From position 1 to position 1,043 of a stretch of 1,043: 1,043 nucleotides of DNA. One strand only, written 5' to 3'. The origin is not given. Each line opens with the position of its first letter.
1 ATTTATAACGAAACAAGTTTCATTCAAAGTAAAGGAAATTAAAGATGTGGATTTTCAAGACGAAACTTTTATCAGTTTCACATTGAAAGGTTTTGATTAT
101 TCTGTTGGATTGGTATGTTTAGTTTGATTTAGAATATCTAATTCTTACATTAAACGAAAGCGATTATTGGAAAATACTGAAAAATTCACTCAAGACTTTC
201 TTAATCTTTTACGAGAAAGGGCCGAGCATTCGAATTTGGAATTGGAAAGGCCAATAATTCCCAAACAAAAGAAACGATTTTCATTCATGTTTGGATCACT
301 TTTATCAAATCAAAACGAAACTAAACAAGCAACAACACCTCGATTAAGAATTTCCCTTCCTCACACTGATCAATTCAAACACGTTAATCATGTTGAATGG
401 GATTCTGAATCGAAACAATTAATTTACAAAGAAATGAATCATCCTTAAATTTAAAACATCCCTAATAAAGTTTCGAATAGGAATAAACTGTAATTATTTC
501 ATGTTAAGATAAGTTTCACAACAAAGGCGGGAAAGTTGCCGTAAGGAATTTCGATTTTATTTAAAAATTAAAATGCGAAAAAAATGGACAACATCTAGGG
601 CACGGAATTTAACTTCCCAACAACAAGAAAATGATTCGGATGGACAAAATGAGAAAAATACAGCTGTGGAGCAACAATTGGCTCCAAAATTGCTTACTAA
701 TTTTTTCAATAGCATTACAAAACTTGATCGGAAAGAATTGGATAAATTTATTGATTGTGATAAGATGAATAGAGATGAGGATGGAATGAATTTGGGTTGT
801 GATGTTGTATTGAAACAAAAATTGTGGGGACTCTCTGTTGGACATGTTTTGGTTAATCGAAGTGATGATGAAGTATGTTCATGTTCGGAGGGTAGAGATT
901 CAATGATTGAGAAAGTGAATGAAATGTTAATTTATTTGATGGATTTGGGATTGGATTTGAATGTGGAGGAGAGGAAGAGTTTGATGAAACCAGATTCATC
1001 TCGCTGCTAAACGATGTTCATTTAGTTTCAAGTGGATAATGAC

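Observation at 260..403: Near-canonical CRIB/PBD motif with an upstream polybasic patch: a small Rho-GTPase effector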

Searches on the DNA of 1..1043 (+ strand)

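Call 12: search_rna_families(source=window, threshold=evalue, max_evalue=1)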
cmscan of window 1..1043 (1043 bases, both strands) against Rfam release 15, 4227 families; matches with E-value up to 1: 1.
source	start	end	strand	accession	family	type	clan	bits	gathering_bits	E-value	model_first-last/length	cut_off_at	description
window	588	717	+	RF01675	CrcZ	Gene; sRNA;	-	12.7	95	0.68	1-398/398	no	Pseudomonas sRNA CrcZ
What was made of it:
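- Tried and rejected: Rfam: only a meaningless 12.7-bit CrcZ match (call 12).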

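Call 42: search_dna_similar(query=window:1-1043:+, collection=phages, mode=distant, max_rows=5)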
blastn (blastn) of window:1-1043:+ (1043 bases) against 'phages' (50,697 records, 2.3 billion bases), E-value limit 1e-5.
No match.

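Call 43: search_dna_similar(query=window:1-1043:+, collection=plasmids, mode=distant, max_rows=5)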
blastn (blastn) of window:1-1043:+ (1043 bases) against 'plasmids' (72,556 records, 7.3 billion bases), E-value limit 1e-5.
No match.
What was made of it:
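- There is no match in the phage or plasmid collections (calls 42, 43).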

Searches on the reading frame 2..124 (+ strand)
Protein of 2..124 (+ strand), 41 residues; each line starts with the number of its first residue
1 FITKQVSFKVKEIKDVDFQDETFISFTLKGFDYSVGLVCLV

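Call 4: search_protein_families(library=pfam, proteins=[window:2-124:+], max_evalue=10)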
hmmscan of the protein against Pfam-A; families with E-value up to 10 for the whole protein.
window:2-124:+ (41 aa): 0 families

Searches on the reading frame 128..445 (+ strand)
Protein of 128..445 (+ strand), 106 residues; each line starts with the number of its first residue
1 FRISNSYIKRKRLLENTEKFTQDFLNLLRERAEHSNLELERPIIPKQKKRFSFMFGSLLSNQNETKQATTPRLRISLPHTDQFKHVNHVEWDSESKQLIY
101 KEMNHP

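Call 4: search_protein_families(library=pfam, proteins=[window:128-445:+], max_evalue=10)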
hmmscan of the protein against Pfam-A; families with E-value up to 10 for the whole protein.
window:128-445:+ (106 aa): 1 family
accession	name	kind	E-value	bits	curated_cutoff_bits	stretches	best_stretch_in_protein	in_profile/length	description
PF00786.33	PBD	-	0.035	14.9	21.3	1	75-96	2-21/59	P21-Rho-binding domain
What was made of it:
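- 341..403 (+): CRIB-like motif with flanking basic residues: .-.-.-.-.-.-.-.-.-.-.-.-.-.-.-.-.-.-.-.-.. Pfam PF00786 positions 2-21, 14.9 bits (call 4).
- The Pfam score is below the gathering threshold (14.9 against 21.3 bits), and only 21 of 59 profile positions align (call 4).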

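Call 8: find_encoding_contigs(protein=window:167-445:+, flank=10000)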
Protein seq(93 aa) (93 aa): no gene with exactly this product is on record in the collection.

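Call 11: search_solved_structures(query=window:128-445:+, max_evalue=10, show_alignments=5)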
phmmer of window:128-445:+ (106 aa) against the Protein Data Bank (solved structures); distinct sequences matched with E-value up to 10: 3.
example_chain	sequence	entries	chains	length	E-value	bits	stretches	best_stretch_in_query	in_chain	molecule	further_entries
6q6p_A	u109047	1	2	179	0.28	15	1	29-95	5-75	Cytoglobin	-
1aj3_A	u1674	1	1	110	0.5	14.2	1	5-63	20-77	ALPHA SPECTRIN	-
1cun_A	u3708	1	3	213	0.76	13.6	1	5-85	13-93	PROTEIN (ALPHA SPECTRIN)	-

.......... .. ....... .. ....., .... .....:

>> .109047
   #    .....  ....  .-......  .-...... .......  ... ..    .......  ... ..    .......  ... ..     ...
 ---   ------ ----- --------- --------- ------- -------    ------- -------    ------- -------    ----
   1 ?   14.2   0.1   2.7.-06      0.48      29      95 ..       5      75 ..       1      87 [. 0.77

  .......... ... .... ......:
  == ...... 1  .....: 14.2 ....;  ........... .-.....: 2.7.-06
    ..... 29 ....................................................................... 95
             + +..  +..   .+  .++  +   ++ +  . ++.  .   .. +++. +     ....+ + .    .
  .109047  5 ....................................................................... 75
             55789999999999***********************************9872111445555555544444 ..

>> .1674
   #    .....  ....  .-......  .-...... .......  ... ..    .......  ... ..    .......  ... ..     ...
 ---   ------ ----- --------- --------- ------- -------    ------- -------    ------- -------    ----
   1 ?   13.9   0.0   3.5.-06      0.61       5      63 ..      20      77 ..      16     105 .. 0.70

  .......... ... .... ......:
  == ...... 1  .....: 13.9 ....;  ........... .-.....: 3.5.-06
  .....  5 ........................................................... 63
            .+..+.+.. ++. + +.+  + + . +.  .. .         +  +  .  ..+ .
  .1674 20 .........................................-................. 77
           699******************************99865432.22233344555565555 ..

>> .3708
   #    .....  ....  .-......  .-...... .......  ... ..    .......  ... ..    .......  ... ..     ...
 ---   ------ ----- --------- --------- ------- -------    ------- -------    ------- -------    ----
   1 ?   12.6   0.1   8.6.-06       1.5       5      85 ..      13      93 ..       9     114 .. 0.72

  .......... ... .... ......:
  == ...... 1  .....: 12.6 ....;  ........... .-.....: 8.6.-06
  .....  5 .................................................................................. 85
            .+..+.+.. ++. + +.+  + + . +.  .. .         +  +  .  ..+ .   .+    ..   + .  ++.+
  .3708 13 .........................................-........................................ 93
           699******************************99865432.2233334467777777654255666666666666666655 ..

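Call 13: find_related_loci(query=window:128-445:+, collection=metagenome_contigs, flank=10000)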
Query window:128-445:+ (106 aa) in metagenome_contigs; peptide patterns used: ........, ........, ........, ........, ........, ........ (x = any residue, [..] = any of these).
323 stretches matched a pattern, but none encodes a relative of the query by tblastn (E <= 1e-3).

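Call 16: search_protein_representatives(protein=window:128-445:+)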
Query: 106 residues. Proteins with E-value up to 0.001 (for the whole library): 1; up to 1e-10: 0; up to 1e-30: 0. The best 1 are listed.
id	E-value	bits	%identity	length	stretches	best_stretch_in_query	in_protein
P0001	2.0e-04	38.0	47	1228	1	73-89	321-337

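Call 18: search_protein_families(library=pfam, proteins=[P0001], max_evalue=0.01)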
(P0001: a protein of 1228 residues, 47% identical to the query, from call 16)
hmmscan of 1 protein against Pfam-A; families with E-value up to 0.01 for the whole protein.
P0001 (1228 aa): 2 families
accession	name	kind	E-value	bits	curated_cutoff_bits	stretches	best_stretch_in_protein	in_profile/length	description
PF16155.11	PnbB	-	6.5e-07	29.8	26.9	0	245-294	62-107/153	4-hydroxylaminobenzoate lyase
PF21476.4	PF0610-like_N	-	7.2e-06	26.6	33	0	776-790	32-46/50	PF0610-like, N-terminal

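Call 19: find_related_loci(query=window:128-445:+, collection=viral_contigs, flank=10000)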
Query window:128-445:+ (106 aa) in viral_contigs; peptide patterns used: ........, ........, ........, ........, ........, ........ (x = any residue, [..] = any of these).
18 stretches matched a pattern, but none encodes a relative of the query by tblastn (E <= 1e-3).

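Call 22: find_related_loci(query=window:128-445:+, collection=genome_contigs, flank=10000)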
Query window:128-445:+ (106 aa) in genome_contigs; peptide patterns used: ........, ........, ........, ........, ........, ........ (x = any residue, [..] = any of these).
176 stretches matched a pattern, but none encodes a relative of the query by tblastn (E <= 1e-3).

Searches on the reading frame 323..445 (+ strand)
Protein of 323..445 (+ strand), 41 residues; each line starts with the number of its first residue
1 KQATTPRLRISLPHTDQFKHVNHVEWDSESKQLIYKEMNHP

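Call 21: search_solved_structures(query=window:323-445:+, max_evalue=10, show_alignments=5)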
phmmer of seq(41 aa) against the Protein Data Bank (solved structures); distinct sequences matched with E-value up to 10: 4.
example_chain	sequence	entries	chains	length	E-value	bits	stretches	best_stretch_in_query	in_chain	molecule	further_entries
2k42_A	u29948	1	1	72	0.15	15.6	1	14-30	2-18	Wiskott-Aldrich syndrome protein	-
1cee_B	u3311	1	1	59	0.66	13.6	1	16-30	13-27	WISKOTT-ALDRICH SYNDROME PROTEIN WASP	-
9h0m_E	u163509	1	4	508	0.82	13.3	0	9-38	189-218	PIT54 protein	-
1ej5_A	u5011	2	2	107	1.8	12.3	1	18-30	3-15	WISKOTT-ALDRICH SYNDROME PROTEIN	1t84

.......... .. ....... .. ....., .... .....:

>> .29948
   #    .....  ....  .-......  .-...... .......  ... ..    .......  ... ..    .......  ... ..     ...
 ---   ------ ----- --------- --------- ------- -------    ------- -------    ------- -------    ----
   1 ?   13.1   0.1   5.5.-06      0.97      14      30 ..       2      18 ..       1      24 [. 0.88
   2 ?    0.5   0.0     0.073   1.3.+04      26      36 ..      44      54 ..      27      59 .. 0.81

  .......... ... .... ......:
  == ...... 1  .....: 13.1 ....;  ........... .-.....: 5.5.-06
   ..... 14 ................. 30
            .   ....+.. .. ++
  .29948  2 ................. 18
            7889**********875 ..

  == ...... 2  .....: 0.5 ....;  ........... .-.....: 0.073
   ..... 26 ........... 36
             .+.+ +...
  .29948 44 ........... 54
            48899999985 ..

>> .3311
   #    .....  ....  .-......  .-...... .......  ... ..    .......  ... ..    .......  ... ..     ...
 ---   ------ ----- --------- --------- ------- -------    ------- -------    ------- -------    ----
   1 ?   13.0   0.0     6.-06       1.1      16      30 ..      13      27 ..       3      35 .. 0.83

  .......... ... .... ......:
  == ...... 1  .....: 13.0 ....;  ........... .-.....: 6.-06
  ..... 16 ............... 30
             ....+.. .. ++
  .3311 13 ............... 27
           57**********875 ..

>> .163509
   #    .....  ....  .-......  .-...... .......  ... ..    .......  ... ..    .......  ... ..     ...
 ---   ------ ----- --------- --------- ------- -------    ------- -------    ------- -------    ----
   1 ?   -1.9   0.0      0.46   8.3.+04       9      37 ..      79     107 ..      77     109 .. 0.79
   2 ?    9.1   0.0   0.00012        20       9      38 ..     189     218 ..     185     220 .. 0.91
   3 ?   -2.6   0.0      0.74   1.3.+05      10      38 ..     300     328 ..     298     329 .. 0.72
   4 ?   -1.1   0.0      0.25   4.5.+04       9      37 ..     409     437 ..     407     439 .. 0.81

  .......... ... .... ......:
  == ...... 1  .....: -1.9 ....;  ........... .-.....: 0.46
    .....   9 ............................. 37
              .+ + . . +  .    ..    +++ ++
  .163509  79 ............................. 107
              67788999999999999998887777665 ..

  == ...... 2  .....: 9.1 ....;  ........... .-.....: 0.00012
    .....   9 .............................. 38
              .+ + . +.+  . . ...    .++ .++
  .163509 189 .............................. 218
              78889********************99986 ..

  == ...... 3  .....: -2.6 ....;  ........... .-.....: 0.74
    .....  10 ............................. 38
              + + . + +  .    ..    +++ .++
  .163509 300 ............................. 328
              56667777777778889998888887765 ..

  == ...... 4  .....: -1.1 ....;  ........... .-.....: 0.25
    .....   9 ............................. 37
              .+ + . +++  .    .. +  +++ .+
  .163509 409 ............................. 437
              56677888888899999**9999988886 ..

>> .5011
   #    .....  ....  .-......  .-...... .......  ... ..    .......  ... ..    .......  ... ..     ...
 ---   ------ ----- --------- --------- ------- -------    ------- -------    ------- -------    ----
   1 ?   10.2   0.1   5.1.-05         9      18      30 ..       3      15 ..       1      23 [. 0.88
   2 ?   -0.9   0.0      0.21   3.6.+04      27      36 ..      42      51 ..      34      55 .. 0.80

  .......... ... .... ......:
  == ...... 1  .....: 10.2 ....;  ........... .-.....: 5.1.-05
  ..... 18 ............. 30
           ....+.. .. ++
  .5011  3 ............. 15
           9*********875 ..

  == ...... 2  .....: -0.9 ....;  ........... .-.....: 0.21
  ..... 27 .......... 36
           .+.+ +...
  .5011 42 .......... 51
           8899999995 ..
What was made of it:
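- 341..403 (+): WASP CRIB chains are the top PDB matches (call 21).
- Closest known: WASP / N-WASP CRIB. Same: This is the closest local sequence: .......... in WASP against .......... here (call 21).
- WASP CRIB chains 2k42, 1cee and 1ej5 are 3 of the 4 PDB matches to the peptide (call 21). The match extends beyond the core to W-D and to preceding basic residues, as in WASP (call 21).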

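Call 47: search_protein_families(library=pfam, proteins=[window:323-445:+], max_evalue=10)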
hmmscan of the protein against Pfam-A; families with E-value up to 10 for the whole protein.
seq(41 aa): 1 family
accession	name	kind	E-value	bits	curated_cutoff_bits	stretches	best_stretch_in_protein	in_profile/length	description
PF00786.33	PBD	-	0.016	16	21.3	1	10-32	2-22/59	P21-Rho-binding domain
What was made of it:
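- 395..397 (+): GAA (Glu) at the position of the consensus Gly. It is one transition from GGA, the commonest Gly codon in the window. In-silico reversion to Gly adds 5.6 bits to the Pfam score (call 47).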

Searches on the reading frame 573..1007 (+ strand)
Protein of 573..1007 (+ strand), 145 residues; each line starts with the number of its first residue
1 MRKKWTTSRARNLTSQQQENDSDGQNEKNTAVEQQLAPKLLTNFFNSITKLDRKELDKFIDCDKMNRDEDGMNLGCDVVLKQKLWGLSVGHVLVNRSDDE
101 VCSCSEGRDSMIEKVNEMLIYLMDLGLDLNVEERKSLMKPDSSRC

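Call 4: search_protein_families(library=pfam, proteins=[window:573-1007:+], max_evalue=10)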
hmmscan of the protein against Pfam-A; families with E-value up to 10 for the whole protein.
window:573-1007:+ (145 aa): 1 family
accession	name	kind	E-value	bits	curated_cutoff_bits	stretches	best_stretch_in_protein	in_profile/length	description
PF06896.17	Phage_TAC_3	-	0.076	14.1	22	1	21-81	42-101/117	Phage tail assembly chaperone proteins, TAC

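Call 7: find_encoding_contigs(protein=window:573-1007:+, flank=10000)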
Protein seq(145 aa) (145 aa): no gene with exactly this product is on record in the collection.
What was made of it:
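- No gene with this product is on record (calls 7, 8).
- Tried and rejected: Exact-product look-ups (calls 7, 8).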

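Call 10: find_homologous_proteins(query=window:573-1007:+, max_evalue=10)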
Query seq(145 aa): 4 candidates shared short words with the query, none scored E <= 10.

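Call 20: find_related_loci(query=window:573-1007:+, collection=viral_contigs, flank=10000)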
Query window:573-1007:+ (145 aa) in viral_contigs; peptide patterns used: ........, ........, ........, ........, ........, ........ (x = any residue, [..] = any of these).
4 stretches matched a pattern, but none encodes a relative of the query by tblastn (E <= 1e-3).
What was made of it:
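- Tried and rejected: Back-translated peptide scans of the metagenome, viral and prokaryote collections (calls 13, 19, 20, 22).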
